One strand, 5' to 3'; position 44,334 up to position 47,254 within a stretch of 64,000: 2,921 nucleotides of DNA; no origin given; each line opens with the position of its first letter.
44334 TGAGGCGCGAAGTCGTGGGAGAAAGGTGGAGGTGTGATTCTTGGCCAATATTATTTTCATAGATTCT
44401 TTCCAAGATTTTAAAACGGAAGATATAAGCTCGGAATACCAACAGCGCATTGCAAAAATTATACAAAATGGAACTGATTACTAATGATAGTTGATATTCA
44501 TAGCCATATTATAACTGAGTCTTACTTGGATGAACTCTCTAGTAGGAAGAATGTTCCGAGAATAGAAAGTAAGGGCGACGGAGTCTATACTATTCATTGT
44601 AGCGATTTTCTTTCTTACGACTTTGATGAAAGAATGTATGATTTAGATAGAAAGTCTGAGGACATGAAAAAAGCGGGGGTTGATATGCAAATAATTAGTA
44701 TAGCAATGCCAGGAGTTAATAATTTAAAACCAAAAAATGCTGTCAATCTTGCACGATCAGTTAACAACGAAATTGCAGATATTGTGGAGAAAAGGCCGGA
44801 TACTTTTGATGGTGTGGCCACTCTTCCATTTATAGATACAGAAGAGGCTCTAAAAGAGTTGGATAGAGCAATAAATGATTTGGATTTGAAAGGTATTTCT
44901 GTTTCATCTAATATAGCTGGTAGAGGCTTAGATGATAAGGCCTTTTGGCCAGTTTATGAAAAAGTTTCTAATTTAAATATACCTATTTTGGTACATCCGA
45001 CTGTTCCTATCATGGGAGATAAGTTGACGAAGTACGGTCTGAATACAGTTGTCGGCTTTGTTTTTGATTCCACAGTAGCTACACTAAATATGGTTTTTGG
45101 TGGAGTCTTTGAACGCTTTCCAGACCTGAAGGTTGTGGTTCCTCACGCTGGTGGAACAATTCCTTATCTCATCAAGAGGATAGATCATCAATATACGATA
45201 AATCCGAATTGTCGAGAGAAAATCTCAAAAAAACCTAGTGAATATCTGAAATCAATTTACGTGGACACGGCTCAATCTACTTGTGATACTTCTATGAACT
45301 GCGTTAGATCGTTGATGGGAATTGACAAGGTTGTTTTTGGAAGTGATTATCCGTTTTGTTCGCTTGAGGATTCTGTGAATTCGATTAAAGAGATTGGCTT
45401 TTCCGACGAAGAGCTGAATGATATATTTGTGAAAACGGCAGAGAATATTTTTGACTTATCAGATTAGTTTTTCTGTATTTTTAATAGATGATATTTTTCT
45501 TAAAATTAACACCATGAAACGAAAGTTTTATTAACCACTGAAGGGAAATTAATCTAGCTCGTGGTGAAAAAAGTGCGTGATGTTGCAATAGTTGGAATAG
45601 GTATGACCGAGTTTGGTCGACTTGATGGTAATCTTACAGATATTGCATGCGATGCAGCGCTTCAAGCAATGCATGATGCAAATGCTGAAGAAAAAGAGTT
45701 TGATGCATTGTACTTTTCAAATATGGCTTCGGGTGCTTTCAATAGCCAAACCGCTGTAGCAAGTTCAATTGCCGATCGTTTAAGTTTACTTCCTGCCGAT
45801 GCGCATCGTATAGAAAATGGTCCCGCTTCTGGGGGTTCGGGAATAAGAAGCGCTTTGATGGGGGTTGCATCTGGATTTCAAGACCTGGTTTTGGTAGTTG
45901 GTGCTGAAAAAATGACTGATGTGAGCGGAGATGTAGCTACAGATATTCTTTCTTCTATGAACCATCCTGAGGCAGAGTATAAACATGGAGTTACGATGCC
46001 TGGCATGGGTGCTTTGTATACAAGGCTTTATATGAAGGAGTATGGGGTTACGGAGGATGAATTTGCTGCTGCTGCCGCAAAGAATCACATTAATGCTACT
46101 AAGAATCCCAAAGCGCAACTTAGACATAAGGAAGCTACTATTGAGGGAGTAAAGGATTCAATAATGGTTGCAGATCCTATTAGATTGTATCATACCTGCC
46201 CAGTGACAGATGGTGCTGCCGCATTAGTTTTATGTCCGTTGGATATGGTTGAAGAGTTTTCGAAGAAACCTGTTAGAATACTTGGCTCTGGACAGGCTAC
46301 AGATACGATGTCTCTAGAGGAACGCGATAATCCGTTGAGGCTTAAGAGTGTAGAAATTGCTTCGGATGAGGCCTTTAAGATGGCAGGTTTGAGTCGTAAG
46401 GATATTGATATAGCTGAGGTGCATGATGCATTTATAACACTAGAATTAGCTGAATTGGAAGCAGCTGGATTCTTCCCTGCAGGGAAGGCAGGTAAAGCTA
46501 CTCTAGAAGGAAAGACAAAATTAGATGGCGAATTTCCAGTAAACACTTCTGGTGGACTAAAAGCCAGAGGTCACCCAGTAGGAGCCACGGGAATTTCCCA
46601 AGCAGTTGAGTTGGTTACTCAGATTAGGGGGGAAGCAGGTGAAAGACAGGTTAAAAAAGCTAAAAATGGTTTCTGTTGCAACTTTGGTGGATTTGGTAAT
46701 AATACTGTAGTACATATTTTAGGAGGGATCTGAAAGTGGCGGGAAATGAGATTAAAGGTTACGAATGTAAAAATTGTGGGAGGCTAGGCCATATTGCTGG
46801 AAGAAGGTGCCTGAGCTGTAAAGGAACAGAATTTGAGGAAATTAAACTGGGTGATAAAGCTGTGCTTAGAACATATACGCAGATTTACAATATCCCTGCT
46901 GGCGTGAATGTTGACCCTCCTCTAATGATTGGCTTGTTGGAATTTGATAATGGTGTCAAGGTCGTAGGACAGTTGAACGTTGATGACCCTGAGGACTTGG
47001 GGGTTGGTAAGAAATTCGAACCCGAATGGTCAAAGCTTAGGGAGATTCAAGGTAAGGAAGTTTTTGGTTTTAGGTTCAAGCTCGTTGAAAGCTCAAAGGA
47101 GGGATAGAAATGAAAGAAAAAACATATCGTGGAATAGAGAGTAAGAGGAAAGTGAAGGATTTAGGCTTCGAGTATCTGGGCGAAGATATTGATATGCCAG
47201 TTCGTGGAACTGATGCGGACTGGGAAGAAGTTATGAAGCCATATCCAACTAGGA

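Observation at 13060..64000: ~50-kb island that reads like an undescribed anaerobic catabolic pathway for 5-substituted (amino)pyrimidines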

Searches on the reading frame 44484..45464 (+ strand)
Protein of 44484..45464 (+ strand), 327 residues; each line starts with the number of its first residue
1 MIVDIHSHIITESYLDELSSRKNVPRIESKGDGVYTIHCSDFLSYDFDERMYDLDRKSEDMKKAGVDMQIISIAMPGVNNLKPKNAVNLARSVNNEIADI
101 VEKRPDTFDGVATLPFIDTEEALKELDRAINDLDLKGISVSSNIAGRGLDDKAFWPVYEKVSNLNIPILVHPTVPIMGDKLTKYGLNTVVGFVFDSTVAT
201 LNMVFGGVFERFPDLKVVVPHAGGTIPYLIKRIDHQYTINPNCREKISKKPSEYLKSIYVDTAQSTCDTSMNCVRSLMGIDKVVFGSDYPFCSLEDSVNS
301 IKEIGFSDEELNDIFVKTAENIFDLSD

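Call 5: search_protein_families(library=pfam, proteins=[window:44484-45464:+])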
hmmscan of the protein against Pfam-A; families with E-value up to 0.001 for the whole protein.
window:44484-45464:+ (327 aa): 1 family
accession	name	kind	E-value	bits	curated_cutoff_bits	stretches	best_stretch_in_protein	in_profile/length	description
PF04909.20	Amidohydro_2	-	3.7e-37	129.1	26.4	1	3-325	1-289/289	Amidohydrolase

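Call 9: search_protein_families(library=ncbifam, proteins=[window:44484-45464:+], max_evalue=0.00001)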
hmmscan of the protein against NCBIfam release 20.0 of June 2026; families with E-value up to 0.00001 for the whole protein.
window:44484-45464:+ (327 aa): 0 families

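Call 22: search_solved_structures(query=window:44484-45464:+, max_evalue=0.001, show_alignments=2)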
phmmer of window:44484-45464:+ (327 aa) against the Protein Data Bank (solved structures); distinct sequences matched with E-value up to 0.001: 49.
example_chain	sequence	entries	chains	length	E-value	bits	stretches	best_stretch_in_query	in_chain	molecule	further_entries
4ign_A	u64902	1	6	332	3.7e-43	151.2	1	2-295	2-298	2-amino-3-carboxymuconate-6-semialdehyde decarboxylase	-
4igm_A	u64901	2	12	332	4.2e-43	151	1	2-295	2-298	2-amino-3-carboxymuconate-6-semialdehyde decarboxylase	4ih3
4ofc_A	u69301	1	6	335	4.3e-43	151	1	2-295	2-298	2-amino-3-carboxymuconate-6-semialdehyde decarboxylase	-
2wm1_A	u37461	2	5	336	4.3e-43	151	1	2-295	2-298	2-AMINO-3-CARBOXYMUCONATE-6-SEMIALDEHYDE DECARBOXYLASE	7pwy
4inf_A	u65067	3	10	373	8.7e-37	130.3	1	48-324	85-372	METAL-DEPENDENT HYDROLASE | 5-Carboxyvanillate Decarboxylase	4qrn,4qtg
4qs5_A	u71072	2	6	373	4.4e-36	128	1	48-324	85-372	Ligw2 Decarboxylase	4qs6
4icm_A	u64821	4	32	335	2.3e-32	115.7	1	58-303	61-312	5-carboxyvanillate decarboxylase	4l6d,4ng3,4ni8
3nur_A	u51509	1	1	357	4.9e-31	111.4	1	53-322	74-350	Amidohydrolase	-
8yt2_A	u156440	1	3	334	1.5e-30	109.7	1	4-301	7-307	2-amino-3-carboxymuconate 6-semialdehyde decarboxylase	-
4ifk_B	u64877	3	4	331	2.4e-30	109.1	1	4-301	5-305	2-amino-3-carboxymuconate 6-semialdehyde decarboxylase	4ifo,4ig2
2hbv_A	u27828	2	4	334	2.9e-30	108.8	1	4-301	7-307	2-amino-3-carboxymuconate 6-semialdehyde decarboxylase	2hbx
6mgs_A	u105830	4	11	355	3.6e-30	108.5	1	23-301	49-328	2-amino-3-carboxymuconate 6-semialdehyde decarboxylase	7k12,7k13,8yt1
6mgt_A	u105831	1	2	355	3.7e-30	108.5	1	23-301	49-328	2-amino-3-carboxymuconate 6-semialdehyde decarboxylase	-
3s4t_A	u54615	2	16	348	8.6e-30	107.3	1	49-325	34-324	Amidohydrolase 2 | Gamma-resorcylate decarboxylase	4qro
4era_A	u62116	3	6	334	2e-29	106.1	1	4-301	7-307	2-amino-3-carboxymuconate 6-semialdehyde decarboxylase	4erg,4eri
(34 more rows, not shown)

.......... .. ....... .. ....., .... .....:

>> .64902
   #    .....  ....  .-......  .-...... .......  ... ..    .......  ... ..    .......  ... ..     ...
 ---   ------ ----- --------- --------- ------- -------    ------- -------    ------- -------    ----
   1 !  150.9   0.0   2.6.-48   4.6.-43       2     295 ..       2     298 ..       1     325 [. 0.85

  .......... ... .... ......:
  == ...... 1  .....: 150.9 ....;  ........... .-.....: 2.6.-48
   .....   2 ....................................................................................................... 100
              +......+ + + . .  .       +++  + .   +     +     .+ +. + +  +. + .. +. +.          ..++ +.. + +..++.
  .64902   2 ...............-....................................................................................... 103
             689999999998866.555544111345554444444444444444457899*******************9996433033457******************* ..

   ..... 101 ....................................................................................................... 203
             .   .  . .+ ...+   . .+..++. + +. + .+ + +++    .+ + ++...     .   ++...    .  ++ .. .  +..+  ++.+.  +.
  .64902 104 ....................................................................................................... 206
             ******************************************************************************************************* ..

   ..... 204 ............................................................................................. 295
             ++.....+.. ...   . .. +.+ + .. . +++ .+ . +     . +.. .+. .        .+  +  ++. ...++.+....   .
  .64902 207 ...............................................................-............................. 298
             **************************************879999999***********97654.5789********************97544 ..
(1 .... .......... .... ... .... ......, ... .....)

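Call 27: find_homologous_proteins(query=window:44484-45464:+, max_evalue=1e-20)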
Query window:44484-45464:+ (327 aa): 891 proteins with E <= 1e-20 among 4620 candidates; the best 120 are listed.
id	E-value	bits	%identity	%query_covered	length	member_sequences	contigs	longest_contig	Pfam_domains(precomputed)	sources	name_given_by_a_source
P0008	2.9e-215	731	100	100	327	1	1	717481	PF04909.21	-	-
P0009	9.0e-178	608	81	99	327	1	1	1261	PF04909.21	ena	-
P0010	5.3e-107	376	51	98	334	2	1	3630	PF04909.21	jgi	-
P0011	4.6e-104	366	50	99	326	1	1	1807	PF04909.21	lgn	-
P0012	1.3e-103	365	49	100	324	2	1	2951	PF04909.21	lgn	-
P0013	4.9e-103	363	50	100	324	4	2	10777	PF04909.21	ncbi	ncbi:MAG: amidohydrolase family protein [Candidatus Hadarchaeum sp.]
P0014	6.0e-101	356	49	100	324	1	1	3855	PF04909.21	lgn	-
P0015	9.1e-98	345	49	99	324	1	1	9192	PF04909.21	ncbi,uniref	ncbi:MAG: amidohydrolase family protein [Candidatus Hadarchaeum sp.]|uniref:amidohydrolase family pr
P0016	1.7e-97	345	47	100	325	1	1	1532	PF04909.21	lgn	-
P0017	1.3e-96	342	47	96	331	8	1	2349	PF04909.21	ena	-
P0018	1.4e-96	342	48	98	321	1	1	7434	PF04909.21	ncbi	ncbi:MAG: amidohydrolase family protein [Candidatus Hadarchaeaceae archaeon]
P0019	2.4e-93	331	48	93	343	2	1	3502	PF04909.21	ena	-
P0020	3.4e-93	330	46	98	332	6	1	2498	PF04909.21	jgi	jgi:aminocarboxymuconate-semialdehyde decarboxylase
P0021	3.3e-90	321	46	99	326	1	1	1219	PF04909.21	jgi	jgi:predicted TIM-barrel fold metal-dependent hydrolase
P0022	4.7e-90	320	47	99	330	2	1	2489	PF04909.21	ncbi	-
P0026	1.4e-80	289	41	98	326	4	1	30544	PF04909.21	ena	-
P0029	1.6e-77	279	41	98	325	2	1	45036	PF04909.21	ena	-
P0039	3.3e-70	255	40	99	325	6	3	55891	PF04909.21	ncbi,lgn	ncbi:MAG: amidohydrolase family protein [Candidatus Heimdallarchaeota archaeon]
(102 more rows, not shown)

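Call 28: find_encoding_contigs(protein=P0013, flank=10000, max_places=2)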
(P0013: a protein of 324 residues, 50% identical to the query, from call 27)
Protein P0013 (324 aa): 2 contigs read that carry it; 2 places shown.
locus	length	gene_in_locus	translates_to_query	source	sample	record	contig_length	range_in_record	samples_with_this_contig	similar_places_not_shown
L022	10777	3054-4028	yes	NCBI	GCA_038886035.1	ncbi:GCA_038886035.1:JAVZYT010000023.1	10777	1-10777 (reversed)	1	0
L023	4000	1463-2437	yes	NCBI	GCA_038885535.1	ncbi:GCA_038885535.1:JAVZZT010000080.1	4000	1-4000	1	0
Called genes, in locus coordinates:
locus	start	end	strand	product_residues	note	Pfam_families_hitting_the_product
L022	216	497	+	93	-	PF02597:ThiS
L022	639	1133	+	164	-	PF13187:Fer4_9 (weak), PF13237:Fer4_10, PF13247:Fer4_11, PF12838:Fer4_7, PF13187:Fer4_9 (weak), PF25160:LdpA_Fe-S-bd (weak), PF00037:Fer4 (weak), PF12797:Fer4_2, +7 more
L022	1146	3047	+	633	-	PF02730:AFOR_N, PF01314:AFOR_C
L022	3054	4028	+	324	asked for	PF04909:Amidohydro_2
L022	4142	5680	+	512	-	PF00005:ABC_tran, PF13304:AAA_21 (faint), PF00005:ABC_tran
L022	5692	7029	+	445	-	PF22039:HUTI_composite_bact (weak), PF01979:Amidohydro_1, PF07969:Amidohydro_3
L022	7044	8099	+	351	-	PF02653:BPD_transp_2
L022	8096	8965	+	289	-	PF02653:BPD_transp_2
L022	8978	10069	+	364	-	PF02730:AFOR_N, PF01314:AFOR_C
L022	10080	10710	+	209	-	PF01314:AFOR_C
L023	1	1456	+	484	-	PF02730:AFOR_N, PF01314:AFOR_C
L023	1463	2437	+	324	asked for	PF04909:Amidohydro_2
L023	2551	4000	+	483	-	PF00005:ABC_tran, PF13304:AAA_21 (faint), PF00005:ABC_tran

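Call 29: find_encoding_contigs(protein=P0029, flank=10000, max_places=2)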
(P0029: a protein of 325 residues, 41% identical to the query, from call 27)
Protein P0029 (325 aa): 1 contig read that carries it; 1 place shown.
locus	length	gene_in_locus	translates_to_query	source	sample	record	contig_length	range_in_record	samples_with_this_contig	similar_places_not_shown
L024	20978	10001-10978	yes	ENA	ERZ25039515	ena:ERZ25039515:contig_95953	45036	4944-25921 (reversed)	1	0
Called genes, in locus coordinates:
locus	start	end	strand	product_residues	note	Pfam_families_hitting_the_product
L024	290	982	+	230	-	PF04199:Cyclase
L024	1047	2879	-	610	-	PF02730:AFOR_N, PF01314:AFOR_C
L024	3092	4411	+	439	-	PF01979:Amidohydro_1, PF07969:Amidohydro_3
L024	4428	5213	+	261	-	PF00202:Aminotran_3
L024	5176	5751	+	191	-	PF00202:Aminotran_3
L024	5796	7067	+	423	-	PF06545:AllG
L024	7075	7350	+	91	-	PF02597:ThiS (weak)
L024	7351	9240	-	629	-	PF02730:AFOR_N, PF01314:AFOR_C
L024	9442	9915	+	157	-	-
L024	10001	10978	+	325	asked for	PF04909:Amidohydro_2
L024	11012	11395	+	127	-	PF01042:Ribonuc_L-PSP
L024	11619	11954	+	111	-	PF08240:ADH_N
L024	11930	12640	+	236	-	PF00107:ADH_zinc_N, PF13602:ADH_zinc_N_2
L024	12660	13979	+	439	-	PF01979:Amidohydro_1, PF07969:Amidohydro_3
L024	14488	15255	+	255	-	PF01546:Peptidase_M20, PF07687:M20_dimer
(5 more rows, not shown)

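Call 30: find_encoding_contigs(protein=P0039, flank=10000, max_places=2)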
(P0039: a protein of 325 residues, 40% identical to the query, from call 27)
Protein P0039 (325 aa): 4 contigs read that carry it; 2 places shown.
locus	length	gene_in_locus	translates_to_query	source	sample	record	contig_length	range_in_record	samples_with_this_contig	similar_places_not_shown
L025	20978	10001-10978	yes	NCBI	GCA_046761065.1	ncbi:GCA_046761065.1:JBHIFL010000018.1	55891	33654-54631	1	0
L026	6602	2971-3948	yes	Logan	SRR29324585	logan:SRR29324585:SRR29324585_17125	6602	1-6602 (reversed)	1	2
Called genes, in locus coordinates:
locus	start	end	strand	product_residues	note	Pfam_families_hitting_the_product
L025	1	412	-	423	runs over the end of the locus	PF00083:Sugar_tr (weak), PF07690:MFS_1, PF12832:MFS_1_like, PF01306:LacY_symp (weak), PF00083:Sugar_tr, PF07690:MFS_1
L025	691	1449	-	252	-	PF13489:Methyltransf_23 (weak), PF13847:Methyltransf_31, PF08241:Methyltransf_11, PF08242:Methyltransf_12, PF13649:Methyltransf_25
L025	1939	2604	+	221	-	PF00528:BPD_transp_1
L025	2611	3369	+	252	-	PF02463:SMC_N (weak), PF00005:ABC_tran, PF13304:AAA_21 (faint)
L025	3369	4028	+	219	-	PF00528:BPD_transp_1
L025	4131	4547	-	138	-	PF01989:AcnX_swivel_put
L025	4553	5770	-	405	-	PF04412:AcnX, PF28403:AcnX_2nd, PF28406:AcnX_3rd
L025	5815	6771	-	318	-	PF00389:2-Hacid_dh, PF02826:2-Hacid_dh_C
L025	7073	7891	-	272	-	PF00497:SBP_bac_3, PF10613:Lig_chan-Glu_bd (faint), PF12974:Phosphonate-bd (weak)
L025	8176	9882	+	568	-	PF17391:Urocanase_N, PF01175:Urocanase, PF17392:Urocanase_C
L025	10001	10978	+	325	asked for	PF04909:Amidohydro_2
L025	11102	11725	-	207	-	PF02887:PK_C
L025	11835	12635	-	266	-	PF00731:AIRC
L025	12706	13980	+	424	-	PF01969:Ni_insertion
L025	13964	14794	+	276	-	PF02540:NAD_synthase, PF00733:Asn_synthase (weak), PF06508:QueC (weak)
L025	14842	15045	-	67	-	-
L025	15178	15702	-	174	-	PF03358:FMN_red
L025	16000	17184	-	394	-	PF01839:FG-GAP (faint), PF14783:BBS2_Mid (faint), PF13517:FG-GAP_3 (weak)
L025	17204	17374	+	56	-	-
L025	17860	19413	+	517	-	PF00221:Lyase_aromatic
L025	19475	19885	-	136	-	PF01894:YjbQ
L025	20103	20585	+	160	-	PF00149:Metallophos (faint), PF12850:Metallophos_2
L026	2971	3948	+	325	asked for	PF04909:Amidohydro_2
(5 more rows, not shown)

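Call 32: find_encoding_contigs(protein=P0026, flank=10000, max_places=2)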
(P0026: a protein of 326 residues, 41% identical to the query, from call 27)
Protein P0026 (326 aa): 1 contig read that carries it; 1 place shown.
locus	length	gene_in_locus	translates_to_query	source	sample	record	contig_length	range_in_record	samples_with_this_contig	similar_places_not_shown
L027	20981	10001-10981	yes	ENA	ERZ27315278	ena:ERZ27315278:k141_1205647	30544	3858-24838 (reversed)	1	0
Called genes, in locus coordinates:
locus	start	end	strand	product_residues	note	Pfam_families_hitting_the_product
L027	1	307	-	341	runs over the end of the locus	PF08240:ADH_N, PF16912:Glu_dehyd_C (weak), PF00107:ADH_zinc_N, PF13602:ADH_zinc_N_2 (faint)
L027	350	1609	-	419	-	PF01546:Peptidase_M20, PF07687:M20_dimer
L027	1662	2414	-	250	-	-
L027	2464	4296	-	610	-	PF02730:AFOR_N, PF01314:AFOR_C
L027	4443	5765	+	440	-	PF00202:Aminotran_3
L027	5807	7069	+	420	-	PF06545:AllG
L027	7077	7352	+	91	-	-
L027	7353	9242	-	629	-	PF02730:AFOR_N, PF01314:AFOR_C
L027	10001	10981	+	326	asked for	PF04909:Amidohydro_2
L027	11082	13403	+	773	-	PF01315:Ald_Xan_dh_C, PF02738:MoCoBD_1, PF20256:MoCoBD_2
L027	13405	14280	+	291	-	PF00941:FAD_binding_5, PF03450:CO_deh_flav_C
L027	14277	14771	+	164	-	PF00111:Fer2 (weak), PF13085:Fer2_3 (weak), PF01799:Fer2_2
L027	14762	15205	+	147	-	PF10604:Polyketide_cyc2, PF03364:Polyketide_cyc, PF06240:COXG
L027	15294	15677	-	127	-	PF01042:Ribonuc_L-PSP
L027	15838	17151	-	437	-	PF01979:Amidohydro_1, PF07969:Amidohydro_3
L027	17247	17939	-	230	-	PF04199:Cyclase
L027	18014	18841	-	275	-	-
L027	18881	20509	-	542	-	PF13520:AA_permease_2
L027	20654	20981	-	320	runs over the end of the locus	-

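Call 69: search_protein_families(library=pfam, proteins=[L027:1665-2414:-, L027:18017-18841:-], max_evalue=1)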
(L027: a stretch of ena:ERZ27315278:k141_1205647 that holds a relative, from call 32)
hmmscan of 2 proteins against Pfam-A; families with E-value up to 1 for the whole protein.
L027:1665-2414:- (250 aa): 0 families

L027:18017-18841:- (275 aa): 1 family
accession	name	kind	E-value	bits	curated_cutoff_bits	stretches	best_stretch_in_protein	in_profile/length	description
PF24234.1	KH_BICC1_1st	-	0.07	13.9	27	0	230-265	18-54/77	BICC1, first type I KH domain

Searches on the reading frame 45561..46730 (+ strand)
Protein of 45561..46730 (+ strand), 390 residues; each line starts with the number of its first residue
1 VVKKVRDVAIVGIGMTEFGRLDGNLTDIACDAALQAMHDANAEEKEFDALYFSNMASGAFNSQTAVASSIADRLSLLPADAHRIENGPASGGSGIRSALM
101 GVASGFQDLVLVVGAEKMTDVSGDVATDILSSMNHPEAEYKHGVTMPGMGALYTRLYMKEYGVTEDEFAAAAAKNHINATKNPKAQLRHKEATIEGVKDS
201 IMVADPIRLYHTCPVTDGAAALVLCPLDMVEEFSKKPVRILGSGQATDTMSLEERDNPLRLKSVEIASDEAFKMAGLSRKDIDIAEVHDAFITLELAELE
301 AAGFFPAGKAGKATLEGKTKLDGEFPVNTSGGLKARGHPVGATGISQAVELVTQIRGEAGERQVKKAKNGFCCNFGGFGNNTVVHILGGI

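Call 5: search_protein_families(library=pfam, proteins=[window:45561-46730:+])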
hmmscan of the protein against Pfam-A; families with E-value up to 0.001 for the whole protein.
window:45561-46730:+ (390 aa): 3 families
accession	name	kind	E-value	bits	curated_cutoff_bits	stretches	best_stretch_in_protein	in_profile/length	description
PF22691.2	Thiolase_C_1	-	2.9e-43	147.5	28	1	244-388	1-143/144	Thiolase C-terminal domain-like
PF00108.29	Thiolase_N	-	4.2e-26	92.3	26.4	1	8-226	1-258/260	Thiolase, N-terminal domain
PF02803.24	Thiolase_C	-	6.6e-11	42.4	27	1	266-384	26-121/123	Thiolase, C-terminal domain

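Call 10: search_protein_families(library=ncbifam, proteins=[window:45561-46730:+], max_evalue=0.00001)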
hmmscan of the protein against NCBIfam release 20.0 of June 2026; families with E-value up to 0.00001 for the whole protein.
window:45561-46730:+ (390 aa): 34 families (the best 25 are shown)
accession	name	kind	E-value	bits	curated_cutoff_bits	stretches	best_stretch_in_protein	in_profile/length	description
NF004720.0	PRK06064.1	subfamily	7.8e-131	436.4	420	1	6-388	2-386/389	thiolase domain-containing protein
NF053570.1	AcCoTHIOL_METTL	equivalog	1.4e-118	396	600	1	5-388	1-382/385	acetyl-CoA acetyltransferase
NF005704.0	PRK07516.1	subfamily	1.2e-83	281.3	412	1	7-387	3-385/389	thiolase domain-containing protein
NF004810.0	PRK06157.1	equivalog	5.7e-78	262.8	403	1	6-386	7-392/400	acetyl-CoA acetyltransferase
NF009228.0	PRK12578.1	subfamily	1.1e-74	251.4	485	1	6-387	3-385/387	thiolase domain-containing protein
NF004982.0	PRK06365.1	equivalog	2.6e-62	211.3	695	2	1-256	11-266/430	thiolase domain-containing protein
NF006102.0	PRK08256.1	subfamily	1.5e-61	208.6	436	1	6-386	3-389/394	lipid-transfer protein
NF006180.0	PRK08313.1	subfamily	1.5e-61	208.4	514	1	6-386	4-381/389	thiolase domain-containing protein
NF004715.0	PRK06059.1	equivalog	3.8e-59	200.6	424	1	5-384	3-395/399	lipid-transfer protein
NF004936.0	PRK06289.1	equivalog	7.3e-57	193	375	1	18-388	19-402/405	acetyl-CoA acetyltransferase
NF004721.0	PRK06065.1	equivalog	9e-53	179.5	455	1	4-380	8-384/393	thiolase domain-containing protein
NF004811.0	PRK06158.1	subfamily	1.9e-52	178.6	421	1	7-388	9-379/384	acetyl-CoA acetyltransferase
NF005892.0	PRK07855.1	subfamily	6.9e-52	176.6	469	1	7-369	7-371/390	lipid-transfer protein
NF053628.1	BnzsclthlBbsBGT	equivalog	7.9e-50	169.8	750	1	3-366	2-358/389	benzoylsuccinyl-CoA thiolase subunit BbsB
NF006010.0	PRK08142.1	subfamily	1.6e-40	139.1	462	1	24-369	24-364/388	thiolase domain-containing protein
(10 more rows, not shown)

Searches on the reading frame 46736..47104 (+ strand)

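Call 5: search_protein_families(library=pfam, proteins=[window:46736-47104:+])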
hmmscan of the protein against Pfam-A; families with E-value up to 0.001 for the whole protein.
window:46736-47104:+ (123 aa): 1 family
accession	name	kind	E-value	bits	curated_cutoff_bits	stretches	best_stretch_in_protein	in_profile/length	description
PF01796.24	OB_ChsH2_C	-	3.1e-10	40.3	27.1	1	37-98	3-64/65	ChsH2, C-terminal OB-fold domain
